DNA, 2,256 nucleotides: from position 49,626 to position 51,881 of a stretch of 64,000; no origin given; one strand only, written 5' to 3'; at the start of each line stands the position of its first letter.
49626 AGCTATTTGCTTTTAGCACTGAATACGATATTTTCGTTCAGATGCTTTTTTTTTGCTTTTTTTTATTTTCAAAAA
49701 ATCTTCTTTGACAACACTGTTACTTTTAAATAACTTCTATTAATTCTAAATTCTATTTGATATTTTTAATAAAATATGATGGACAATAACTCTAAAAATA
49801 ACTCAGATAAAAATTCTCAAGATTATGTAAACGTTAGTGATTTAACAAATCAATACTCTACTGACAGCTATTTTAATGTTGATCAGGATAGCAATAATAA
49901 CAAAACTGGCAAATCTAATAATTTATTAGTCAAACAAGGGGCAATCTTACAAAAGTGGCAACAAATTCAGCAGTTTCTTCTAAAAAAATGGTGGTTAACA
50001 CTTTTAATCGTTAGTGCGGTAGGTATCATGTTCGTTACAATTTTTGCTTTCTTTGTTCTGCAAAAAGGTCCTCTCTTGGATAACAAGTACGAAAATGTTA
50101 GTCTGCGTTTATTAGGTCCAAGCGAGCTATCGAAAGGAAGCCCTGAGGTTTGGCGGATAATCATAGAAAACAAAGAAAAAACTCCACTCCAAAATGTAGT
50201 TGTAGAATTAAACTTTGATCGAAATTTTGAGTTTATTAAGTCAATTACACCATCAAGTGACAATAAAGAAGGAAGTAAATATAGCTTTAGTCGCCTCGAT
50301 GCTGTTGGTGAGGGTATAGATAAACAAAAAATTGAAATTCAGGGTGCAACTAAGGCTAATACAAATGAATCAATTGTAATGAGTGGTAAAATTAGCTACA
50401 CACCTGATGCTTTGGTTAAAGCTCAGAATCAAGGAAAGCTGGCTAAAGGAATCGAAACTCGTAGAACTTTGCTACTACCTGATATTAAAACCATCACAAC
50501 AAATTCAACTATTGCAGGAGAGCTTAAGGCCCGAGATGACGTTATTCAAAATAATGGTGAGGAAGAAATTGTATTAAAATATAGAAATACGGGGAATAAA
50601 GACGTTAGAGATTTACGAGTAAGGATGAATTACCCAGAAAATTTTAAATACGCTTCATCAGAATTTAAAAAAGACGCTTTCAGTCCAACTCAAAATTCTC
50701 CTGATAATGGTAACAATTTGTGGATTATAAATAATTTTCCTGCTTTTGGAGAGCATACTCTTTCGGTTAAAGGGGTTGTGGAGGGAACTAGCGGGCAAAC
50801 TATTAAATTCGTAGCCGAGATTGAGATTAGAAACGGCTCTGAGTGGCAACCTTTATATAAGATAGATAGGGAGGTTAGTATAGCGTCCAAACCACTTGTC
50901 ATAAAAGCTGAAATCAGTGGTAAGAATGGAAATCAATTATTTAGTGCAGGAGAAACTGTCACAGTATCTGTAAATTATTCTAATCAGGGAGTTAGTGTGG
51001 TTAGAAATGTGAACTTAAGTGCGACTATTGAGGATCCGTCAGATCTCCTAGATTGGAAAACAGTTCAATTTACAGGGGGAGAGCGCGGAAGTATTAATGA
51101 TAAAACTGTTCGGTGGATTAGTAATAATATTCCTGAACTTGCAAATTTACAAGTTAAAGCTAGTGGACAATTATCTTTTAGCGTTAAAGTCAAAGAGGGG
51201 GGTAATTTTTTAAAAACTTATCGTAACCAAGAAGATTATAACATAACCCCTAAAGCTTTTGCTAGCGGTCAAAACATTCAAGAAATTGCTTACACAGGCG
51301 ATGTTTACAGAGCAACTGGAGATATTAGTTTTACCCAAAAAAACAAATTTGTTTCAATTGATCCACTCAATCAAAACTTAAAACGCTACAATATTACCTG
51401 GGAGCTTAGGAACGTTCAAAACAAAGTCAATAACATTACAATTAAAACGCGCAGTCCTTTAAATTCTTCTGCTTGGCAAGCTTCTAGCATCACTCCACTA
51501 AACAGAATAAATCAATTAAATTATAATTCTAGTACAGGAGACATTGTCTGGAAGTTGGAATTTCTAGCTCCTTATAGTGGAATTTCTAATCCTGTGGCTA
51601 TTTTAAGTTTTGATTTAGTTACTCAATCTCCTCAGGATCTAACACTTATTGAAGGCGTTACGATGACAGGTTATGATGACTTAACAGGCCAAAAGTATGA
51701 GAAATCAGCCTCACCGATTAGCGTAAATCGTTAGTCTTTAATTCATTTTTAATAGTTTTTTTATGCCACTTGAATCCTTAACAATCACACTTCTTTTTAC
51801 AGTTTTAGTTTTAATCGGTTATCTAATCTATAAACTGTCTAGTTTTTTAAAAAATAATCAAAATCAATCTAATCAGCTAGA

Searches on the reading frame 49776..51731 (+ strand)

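Call 24: search_protein_families(library=pfam, max_evalue=0.001, proteins=[window:49776-51731:+])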
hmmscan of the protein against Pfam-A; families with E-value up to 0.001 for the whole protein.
window:49776-51731:+ (652 aa): 1 family
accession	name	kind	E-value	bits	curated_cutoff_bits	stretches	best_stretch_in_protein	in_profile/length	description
PF10633.15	NPCBM_assoc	-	0.00084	19.9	24.4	0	390-422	2-32/78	NPCBM-associated, NEW3 domain of alpha-galactosidase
